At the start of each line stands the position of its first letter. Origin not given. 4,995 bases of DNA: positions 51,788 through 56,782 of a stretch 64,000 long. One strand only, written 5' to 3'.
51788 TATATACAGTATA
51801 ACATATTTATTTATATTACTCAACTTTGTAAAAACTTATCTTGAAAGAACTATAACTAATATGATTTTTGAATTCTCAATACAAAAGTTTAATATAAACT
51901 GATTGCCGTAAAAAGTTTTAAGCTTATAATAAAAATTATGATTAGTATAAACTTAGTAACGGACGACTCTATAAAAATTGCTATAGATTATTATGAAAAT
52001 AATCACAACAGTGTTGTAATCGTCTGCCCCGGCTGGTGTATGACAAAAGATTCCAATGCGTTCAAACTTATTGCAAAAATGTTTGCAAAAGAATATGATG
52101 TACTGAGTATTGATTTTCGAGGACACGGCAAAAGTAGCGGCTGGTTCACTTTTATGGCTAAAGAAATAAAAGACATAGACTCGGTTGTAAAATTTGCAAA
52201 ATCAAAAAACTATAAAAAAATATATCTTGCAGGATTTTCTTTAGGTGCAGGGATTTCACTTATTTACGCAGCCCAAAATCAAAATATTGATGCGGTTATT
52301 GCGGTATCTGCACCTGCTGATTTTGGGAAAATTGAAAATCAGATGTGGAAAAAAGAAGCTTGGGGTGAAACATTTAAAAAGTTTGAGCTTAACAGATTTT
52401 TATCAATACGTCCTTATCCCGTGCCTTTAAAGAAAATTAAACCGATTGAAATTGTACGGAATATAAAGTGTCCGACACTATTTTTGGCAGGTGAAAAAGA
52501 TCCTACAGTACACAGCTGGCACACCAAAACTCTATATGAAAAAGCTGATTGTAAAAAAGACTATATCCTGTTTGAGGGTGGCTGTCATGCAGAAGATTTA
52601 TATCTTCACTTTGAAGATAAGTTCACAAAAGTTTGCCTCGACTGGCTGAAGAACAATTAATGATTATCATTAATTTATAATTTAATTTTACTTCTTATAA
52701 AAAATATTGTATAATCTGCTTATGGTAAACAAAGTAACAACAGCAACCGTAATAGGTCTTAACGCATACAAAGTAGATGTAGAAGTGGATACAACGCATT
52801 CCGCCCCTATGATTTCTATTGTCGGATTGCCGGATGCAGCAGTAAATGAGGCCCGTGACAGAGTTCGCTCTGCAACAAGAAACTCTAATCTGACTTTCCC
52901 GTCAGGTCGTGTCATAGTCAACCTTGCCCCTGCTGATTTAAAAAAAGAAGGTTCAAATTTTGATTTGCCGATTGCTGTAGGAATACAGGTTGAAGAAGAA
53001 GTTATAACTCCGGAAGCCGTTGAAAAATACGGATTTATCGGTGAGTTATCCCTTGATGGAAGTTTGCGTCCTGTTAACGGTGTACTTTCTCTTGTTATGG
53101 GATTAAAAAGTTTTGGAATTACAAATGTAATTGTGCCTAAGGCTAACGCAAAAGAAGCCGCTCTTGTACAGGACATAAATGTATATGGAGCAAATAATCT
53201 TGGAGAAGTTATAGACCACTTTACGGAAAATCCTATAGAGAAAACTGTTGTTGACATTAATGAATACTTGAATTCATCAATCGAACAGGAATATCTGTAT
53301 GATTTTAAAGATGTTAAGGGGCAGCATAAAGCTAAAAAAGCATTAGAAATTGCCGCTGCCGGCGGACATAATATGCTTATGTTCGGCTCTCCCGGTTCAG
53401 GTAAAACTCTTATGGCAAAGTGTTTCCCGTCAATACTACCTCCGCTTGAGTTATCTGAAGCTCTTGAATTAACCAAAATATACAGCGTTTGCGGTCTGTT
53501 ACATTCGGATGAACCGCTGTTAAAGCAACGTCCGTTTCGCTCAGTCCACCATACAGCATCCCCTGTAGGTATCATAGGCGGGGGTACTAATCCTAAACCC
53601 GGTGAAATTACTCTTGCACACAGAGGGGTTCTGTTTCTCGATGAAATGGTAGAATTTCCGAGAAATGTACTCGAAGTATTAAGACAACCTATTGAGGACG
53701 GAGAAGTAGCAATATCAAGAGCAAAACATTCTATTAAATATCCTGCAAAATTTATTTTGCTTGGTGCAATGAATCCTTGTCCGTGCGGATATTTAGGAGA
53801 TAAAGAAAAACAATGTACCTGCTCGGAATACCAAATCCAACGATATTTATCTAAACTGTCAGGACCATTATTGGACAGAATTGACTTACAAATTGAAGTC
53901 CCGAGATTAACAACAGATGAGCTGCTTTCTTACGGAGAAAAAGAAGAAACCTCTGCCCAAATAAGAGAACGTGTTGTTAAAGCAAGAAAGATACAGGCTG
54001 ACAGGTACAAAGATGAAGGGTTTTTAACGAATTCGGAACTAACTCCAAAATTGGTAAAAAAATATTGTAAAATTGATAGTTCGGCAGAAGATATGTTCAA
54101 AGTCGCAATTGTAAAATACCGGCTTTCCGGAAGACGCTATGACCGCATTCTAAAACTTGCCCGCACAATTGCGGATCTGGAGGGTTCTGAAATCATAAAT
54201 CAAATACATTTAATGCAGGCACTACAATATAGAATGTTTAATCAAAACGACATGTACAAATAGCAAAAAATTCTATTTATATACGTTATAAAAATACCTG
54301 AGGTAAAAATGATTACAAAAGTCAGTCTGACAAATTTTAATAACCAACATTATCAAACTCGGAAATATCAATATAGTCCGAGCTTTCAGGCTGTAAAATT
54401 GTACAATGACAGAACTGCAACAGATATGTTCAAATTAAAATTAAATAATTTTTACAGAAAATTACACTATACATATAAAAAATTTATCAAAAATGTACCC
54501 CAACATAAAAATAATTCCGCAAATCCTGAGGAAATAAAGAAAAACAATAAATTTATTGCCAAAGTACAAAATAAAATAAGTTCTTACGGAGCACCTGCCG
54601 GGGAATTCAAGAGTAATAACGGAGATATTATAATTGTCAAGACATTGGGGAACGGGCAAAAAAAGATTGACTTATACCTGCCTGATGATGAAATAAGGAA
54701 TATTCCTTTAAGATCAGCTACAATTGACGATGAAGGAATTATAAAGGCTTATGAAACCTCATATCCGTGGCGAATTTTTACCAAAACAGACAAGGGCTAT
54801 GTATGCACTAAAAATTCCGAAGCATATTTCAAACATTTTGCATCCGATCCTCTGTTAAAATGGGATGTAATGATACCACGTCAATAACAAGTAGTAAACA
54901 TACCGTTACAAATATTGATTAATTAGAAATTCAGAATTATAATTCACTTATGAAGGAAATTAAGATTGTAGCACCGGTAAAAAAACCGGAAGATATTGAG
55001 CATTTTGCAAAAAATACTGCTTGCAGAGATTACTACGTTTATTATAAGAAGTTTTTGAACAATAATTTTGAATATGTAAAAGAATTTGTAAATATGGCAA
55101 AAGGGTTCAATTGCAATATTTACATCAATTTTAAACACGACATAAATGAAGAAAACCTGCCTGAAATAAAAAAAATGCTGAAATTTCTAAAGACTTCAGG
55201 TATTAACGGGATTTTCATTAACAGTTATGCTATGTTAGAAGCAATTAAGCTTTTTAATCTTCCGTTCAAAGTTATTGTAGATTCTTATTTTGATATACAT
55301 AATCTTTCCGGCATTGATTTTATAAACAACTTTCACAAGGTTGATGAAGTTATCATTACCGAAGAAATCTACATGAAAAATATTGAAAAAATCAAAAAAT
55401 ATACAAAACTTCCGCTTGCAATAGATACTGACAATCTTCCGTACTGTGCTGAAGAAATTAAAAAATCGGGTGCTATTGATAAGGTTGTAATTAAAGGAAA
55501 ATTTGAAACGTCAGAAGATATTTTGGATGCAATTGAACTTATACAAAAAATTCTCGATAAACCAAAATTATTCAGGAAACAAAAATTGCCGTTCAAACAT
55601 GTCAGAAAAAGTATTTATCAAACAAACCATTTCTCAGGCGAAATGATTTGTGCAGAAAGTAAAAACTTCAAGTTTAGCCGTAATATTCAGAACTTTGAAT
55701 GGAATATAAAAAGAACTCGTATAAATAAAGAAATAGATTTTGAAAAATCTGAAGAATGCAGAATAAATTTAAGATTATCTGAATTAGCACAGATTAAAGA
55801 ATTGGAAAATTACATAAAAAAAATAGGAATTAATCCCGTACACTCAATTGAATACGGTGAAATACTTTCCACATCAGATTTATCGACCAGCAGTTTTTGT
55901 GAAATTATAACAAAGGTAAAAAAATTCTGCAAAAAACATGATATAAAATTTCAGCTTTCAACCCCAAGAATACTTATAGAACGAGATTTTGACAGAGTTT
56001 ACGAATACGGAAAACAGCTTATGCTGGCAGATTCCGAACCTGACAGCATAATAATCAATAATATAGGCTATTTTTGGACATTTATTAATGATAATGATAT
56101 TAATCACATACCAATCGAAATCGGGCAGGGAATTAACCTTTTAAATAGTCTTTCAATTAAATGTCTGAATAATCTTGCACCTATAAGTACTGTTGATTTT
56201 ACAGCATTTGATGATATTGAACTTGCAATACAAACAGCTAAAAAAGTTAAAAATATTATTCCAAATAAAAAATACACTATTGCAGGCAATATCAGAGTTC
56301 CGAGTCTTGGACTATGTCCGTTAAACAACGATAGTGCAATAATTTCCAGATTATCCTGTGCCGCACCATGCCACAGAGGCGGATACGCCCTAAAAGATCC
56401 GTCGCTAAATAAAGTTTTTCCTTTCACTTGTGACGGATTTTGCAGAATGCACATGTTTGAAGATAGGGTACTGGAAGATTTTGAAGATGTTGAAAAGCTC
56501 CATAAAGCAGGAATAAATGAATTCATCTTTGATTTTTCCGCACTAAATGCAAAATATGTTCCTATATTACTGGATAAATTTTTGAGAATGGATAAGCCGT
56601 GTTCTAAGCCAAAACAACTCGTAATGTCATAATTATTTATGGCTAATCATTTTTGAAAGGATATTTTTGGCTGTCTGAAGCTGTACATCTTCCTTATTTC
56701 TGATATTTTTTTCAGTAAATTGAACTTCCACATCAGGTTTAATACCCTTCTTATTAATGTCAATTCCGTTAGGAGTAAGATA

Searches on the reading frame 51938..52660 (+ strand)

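Call 99: search_protein_families(library=pfam, proteins=[window:51938-52660:+], max_evalue=0.00001)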
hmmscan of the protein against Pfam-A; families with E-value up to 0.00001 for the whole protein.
window:51938-52660:+ (240 aa): 7 families
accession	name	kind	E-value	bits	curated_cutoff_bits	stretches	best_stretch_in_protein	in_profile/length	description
PF12146.15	Hydrolase_4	-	3.2e-20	72.9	27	1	23-128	3-111/239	Serine aminopeptidase, S33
PF00561.26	Abhydrolase_1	-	8.4e-20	71.9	25.8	1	26-138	2-118/245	alpha/beta hydrolase fold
PF20434.5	BD-FAE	-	1.4e-11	44.8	26.8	1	26-202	17-214/215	BD-FAE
PF12697.13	Abhydrolase_6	-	3.2e-10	41.5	26.3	1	27-215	1-203/217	Alpha/beta hydrolase family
PF02129.25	Peptidase_S15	-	1.4e-09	38.5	23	1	48-129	47-132/262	X-Pro dipeptidyl-peptidase (S15 family)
PF01738.24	DLH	-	1.3e-08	35.1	21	1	70-207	71-176/217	Dienelactone hydrolase family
PF00326.27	Peptidase_S9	-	5.6e-06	26.4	22.6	1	43-204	4-171/213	Prolyl oligopeptidase family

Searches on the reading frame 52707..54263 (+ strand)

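Call 56: search_protein_families(library=pfam, proteins=[window:52707-54263:+], max_evalue=0.00001)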
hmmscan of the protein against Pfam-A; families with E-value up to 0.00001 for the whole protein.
window:52707-54263:+ (518 aa): 4 families
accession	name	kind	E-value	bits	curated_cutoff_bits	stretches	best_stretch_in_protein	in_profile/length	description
PF01078.27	Mg_chelatase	-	1.1e-95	319.3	20.3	1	199-405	1-206/207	Magnesium chelatase, subunit ChlI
PF13541.12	ChlI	-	3.4e-42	143.6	27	1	25-147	1-121/121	Subunit ChlI of Mg-chelatase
PF13335.12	Mg_chelatase_C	-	1.2e-30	106.3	26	1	414-509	2-94/94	Magnesium chelatase, subunit ChlI C-terminal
PF07728.20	AAA_5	-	1.5e-06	28.7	22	0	298-359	57-125/139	AAA domain (dynein-related subfamily)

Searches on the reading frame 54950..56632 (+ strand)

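Call 56: search_protein_families(library=pfam, proteins=[window:54950-56632:+], max_evalue=0.00001)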
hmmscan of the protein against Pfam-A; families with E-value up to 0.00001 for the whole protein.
window:54950-56632:+ (560 aa): 1 family
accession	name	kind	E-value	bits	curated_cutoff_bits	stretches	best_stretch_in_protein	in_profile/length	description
PF01136.24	Peptidase_U32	-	1.2e-09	38.3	22.4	1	71-156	2-86/233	Peptidase family U32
